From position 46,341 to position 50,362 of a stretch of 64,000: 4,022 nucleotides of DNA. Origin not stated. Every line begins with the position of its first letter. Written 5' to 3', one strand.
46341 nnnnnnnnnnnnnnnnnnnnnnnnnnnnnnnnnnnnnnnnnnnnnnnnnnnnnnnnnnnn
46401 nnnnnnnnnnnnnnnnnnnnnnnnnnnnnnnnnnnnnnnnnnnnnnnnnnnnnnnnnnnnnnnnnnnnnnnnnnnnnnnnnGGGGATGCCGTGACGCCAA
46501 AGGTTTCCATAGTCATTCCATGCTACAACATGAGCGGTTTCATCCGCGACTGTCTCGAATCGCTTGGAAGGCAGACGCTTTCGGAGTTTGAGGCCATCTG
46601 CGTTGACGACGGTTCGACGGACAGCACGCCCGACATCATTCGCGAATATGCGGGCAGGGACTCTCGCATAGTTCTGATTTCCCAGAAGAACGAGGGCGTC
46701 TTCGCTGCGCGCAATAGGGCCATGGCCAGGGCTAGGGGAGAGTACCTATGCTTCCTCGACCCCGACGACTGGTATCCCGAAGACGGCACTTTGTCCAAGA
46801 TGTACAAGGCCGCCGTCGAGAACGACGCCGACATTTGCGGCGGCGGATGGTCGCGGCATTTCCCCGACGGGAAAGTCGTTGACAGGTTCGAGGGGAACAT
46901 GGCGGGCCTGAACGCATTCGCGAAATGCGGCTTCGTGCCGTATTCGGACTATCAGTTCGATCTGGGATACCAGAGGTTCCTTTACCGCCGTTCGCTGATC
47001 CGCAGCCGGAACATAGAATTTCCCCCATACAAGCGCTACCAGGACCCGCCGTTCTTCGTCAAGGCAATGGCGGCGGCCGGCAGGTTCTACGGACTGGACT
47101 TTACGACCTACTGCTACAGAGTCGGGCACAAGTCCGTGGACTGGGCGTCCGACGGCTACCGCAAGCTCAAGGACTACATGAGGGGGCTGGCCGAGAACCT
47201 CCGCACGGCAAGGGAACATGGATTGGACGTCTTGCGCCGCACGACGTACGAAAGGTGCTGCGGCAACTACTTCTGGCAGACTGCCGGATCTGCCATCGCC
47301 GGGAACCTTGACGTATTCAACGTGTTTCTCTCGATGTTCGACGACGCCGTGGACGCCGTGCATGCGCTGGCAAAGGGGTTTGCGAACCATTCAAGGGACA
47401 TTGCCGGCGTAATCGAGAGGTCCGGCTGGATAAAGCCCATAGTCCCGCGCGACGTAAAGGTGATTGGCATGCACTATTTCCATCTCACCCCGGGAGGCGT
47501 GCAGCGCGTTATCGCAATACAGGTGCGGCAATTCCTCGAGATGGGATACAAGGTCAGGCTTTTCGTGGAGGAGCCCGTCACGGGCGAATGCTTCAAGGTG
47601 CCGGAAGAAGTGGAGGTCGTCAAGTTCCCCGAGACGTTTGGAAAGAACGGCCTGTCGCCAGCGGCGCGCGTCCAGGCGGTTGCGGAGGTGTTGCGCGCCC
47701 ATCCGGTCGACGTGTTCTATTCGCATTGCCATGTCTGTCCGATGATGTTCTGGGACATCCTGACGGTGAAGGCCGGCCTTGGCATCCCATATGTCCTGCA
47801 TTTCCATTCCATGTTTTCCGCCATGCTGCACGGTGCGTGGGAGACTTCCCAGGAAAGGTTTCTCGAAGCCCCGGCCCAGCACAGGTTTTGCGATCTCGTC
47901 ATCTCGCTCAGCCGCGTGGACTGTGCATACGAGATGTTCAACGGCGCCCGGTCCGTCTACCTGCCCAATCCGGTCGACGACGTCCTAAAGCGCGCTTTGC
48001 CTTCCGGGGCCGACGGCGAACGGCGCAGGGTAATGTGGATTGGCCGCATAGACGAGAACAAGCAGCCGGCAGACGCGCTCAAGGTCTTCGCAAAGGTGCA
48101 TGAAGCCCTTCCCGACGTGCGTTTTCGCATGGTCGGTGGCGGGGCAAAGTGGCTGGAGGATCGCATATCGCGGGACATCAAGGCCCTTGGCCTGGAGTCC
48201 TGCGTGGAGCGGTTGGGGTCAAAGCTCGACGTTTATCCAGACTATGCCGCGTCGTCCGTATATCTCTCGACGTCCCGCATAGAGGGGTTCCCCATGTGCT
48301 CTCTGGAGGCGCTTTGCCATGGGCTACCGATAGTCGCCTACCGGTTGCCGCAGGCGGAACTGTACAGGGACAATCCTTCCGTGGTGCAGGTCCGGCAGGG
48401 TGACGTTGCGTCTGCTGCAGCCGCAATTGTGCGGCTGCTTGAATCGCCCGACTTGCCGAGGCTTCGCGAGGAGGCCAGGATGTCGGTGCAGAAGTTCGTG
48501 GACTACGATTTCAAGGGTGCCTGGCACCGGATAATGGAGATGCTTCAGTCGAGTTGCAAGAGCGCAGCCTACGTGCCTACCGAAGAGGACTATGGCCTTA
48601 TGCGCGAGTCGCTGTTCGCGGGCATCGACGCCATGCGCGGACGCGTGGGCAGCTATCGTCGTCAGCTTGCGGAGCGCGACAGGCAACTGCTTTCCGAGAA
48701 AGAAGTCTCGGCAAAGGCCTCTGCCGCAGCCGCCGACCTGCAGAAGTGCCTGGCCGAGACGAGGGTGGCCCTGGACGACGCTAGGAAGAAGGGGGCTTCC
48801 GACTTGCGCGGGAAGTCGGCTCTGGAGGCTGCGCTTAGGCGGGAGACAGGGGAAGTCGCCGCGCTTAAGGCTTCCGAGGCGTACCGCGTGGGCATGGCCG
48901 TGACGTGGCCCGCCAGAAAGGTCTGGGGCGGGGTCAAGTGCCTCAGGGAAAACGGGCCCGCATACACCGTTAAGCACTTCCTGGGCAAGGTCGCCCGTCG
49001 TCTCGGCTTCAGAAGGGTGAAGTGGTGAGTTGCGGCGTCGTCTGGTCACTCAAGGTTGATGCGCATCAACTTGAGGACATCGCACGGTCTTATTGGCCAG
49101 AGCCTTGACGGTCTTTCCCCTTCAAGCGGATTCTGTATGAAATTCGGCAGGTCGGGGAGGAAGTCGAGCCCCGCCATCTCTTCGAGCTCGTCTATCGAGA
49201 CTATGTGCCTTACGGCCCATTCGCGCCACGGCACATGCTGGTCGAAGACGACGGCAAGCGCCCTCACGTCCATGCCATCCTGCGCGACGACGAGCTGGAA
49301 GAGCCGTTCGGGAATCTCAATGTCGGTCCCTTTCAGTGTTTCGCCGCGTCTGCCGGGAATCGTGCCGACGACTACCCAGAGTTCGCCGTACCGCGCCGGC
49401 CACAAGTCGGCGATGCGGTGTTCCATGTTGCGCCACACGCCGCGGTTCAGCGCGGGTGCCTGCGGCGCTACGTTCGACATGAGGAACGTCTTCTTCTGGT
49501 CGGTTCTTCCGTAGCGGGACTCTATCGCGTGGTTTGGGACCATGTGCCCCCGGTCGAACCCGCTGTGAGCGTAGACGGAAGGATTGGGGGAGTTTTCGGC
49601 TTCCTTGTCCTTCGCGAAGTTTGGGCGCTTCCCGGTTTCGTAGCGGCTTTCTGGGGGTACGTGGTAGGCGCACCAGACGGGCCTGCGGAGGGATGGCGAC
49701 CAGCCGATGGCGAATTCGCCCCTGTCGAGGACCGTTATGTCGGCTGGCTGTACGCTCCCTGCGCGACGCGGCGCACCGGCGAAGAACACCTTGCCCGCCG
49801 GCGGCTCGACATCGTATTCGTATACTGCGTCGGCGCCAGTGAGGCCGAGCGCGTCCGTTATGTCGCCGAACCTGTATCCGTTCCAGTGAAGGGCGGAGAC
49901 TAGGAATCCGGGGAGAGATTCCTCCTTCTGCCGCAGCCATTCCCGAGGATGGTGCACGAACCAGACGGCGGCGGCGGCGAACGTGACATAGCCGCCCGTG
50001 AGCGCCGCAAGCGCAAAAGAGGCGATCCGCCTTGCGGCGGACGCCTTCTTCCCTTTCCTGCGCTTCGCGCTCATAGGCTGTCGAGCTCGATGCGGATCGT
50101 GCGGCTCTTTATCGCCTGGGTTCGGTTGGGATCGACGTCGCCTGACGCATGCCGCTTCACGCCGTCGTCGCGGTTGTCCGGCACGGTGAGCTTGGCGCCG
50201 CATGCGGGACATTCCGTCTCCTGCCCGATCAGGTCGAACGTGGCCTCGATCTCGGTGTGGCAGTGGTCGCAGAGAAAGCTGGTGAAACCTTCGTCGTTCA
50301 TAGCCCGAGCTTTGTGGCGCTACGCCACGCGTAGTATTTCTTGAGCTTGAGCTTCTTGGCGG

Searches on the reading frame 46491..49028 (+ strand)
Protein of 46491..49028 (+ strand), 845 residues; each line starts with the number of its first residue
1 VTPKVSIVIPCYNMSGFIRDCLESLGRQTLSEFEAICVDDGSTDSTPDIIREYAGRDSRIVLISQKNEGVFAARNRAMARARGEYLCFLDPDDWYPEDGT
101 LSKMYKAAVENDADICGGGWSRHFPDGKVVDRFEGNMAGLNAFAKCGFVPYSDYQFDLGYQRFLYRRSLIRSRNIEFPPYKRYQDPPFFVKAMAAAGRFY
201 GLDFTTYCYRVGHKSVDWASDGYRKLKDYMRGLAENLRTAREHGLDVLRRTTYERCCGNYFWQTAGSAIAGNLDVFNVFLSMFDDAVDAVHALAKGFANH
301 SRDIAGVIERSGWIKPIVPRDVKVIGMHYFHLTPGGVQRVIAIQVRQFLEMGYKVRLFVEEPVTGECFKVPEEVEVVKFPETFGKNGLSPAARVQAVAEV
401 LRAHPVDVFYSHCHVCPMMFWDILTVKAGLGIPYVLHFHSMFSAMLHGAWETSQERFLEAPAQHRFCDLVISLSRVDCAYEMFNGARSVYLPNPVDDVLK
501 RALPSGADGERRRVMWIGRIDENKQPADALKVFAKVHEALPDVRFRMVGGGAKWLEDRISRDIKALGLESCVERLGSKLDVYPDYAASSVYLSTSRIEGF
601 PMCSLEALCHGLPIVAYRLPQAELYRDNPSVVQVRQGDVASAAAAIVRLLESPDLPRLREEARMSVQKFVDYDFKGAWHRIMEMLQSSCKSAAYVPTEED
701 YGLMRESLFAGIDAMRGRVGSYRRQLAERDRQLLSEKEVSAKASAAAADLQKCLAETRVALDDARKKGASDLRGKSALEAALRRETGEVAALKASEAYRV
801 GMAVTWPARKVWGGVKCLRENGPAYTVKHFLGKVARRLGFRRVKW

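Call 6: search_protein_families(library=pfam, proteins=[window:46491-49028:+], max_evalue=0.01)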
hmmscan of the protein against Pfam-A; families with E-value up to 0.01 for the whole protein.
window:46491-49028:+ (845 aa): 8 families
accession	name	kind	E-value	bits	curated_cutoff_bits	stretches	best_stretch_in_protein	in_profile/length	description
PF00535.33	Glycos_transf_2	-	1.2e-35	123.4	23.3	1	6-131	1-126/168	Glycosyl transferase family 2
PF13692.12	Glyco_trans_1_4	-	1.6e-21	77.5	27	1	512-651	2-141/142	Glycosyl transferases group 1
PF00534.26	Glycos_transf_1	-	1.9e-16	60.5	26.4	1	506-657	10-163/172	Glycosyl transferases group 1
PF13439.12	Glyco_transf_4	-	2.8e-14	53.9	28.5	1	334-479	1-146/170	Glycosyltransferase Family 4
PF13579.12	Glyco_trans_4_4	-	2.7e-09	38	29.7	1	335-474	1-135/158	Glycosyl transferase 4-like domain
PF10111.15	Glyco_tranf_2_2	-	3.4e-08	33.8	27.3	1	6-106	1-104/276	Glycosyltransferase like family 2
PF20706.3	GT4-conflict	-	1.1e-07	31.6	26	1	503-616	192-310/385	Family 4 Glycosyltransferase in conflict systems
PF13641.12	Glyco_tranf_2_3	-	4e-06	27.5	27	1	3-108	1-111/230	Glycosyltransferase like family 2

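Call 57: search_protein_families(library=ncbifam, proteins=[window:46491-49028:+], max_evalue=0.001)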
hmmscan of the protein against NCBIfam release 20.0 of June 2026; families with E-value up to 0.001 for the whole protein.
window:46491-49028:+ (845 aa): 40 families (the best 25 are shown)
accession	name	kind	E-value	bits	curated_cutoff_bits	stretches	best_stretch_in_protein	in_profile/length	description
NF007482.0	PRK10073.1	equivalog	4.1e-32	111.5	423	1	2-116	5-118/334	glycosyltransferase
NF047683.1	TeichurnBiosyTuaG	equivalog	1.2e-23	84.1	400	1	2-98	5-102/252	teichuronic acid biosynthesis protein TuaG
NF041875.1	EPS_EpsD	equivalog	2.8e-20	73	370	1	5-107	1-103/325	exopolysaccharide biosynthesis glycosyltransferase EpsD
TIGR03937.1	PgaC_IcaA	equivalog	1.3e-16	60.6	422.3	1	2-93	44-136/407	poly-beta-1,6-N-acetyl-D-glucosamine synthase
NF053739.1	GlytfEpsEBac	equivalog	8.2e-14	51.2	450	1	3-93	1-93/265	glycosyltransferase EpsE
NF047880.1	glyco_SdgA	exception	8.5e-14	51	800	1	510-682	314-487/488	serine-aspartate repeat adhesin O-glycosyltransferase SdgA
NF050050.1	ProtGlycPglI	equivalog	2e-13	50.4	500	1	3-108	2-108/306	GalNAc(5)-diNAcBac-PP-undecaprenol beta-1,3-glucosyltransferase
TIGR03965.1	mycofact_glyco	equivalog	2e-13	50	280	1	3-138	74-209/467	mycofactocin biosynthesis glycosyltransferase MftF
NF038302.1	EPS_HpsE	equivalog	1e-12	47.7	300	1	5-108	3-111/307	hormogonium polysaccharide biosynthesis glycosyltransferase HpsE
NF050056.1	ProtGlycPglH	equivalog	1.2e-12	47.6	600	1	389-681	69-349/354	GalNAc-alpha-(1->4)-GalNAc-alpha-(1->3)-diNAcBac-PP-undecaprenol alpha-1,4-N-acetyl-D-galactosaminyltransferase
TIGR03999.1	thiol_BshA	equivalog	3e-12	46.1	273.7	1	512-669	200-357/375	N-acetyl-alpha-D-glucosaminyl L-malate synthase BshA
TIGR03088.1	stp2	hypoth_equivalog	8.8e-11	41.4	409.05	1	507-666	190-353/374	TIGR03088 family PEP-CTERM/XrtA system glycosyltransferase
TIGR04283.1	glyco_like_mftF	equivalog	1.6e-10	40.9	182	1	5-125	1-112/221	TIGR04283 family arsenosugar biosynthesis glycosyltransferase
NF041394.1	GtaseAglG_Halo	equivalog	1.6e-10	40.8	440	1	4-118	2-117/304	glucosyl-dolichyl phosphate glucuronosyltransferase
TIGR04009.1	wcaE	equivalog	1.3e-09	37.7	369.2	1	17-132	16-131/248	colanic acid biosynthesis glycosyltransferase WcaE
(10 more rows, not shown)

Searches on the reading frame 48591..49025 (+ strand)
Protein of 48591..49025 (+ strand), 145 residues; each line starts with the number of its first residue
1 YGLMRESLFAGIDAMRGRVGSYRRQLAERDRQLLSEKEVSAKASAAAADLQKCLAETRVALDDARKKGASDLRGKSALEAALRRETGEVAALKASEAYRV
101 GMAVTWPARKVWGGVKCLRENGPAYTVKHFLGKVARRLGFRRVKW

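Call 56: search_protein_families(library=pfam, proteins=[window:48591-49025:+], max_evalue=1)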
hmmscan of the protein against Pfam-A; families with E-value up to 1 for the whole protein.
window:48591-49025:+ (145 aa): 1 family
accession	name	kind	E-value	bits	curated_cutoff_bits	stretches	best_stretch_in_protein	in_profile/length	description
PF06810.17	Phage_scaffold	-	0.045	14.2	35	1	14-86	38-107/170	Phage capsid assembly scaffolding protein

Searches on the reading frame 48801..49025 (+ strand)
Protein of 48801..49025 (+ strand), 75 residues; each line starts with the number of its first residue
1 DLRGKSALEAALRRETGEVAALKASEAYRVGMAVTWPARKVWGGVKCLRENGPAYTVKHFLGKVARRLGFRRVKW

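Call 81: search_solved_structures(query=window:48801-49025:+, max_evalue=10)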
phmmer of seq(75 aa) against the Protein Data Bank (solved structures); distinct sequences matched with E-value up to 10: 2.
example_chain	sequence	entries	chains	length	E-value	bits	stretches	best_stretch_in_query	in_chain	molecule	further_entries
6yv7_B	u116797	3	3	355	0.35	14.6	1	3-54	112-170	Glycosyl transferase, family 2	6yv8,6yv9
6yv7_A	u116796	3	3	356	0.35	14.6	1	3-54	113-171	Glycosyl transferase, family 2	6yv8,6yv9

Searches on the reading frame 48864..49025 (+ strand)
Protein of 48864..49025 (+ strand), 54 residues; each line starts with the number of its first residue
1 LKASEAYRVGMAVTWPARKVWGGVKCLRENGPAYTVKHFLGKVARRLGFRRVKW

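Call 56: search_protein_families(library=pfam, proteins=[window:48864-49025:+], max_evalue=1)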
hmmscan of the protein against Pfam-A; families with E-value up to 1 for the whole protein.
seq(54 aa): 0 families

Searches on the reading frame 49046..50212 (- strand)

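Call 6: search_protein_families(library=pfam, proteins=[window:49046-50212:-], max_evalue=0.01)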
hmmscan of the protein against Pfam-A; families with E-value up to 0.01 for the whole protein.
window:49046-50212:- (388 aa): 1 family
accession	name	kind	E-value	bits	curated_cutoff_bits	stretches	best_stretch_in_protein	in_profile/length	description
PF01223.29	Endonuclease_NS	-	1.1e-32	113.9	23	1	156-357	13-222/223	DNA/RNA non-specific endonuclease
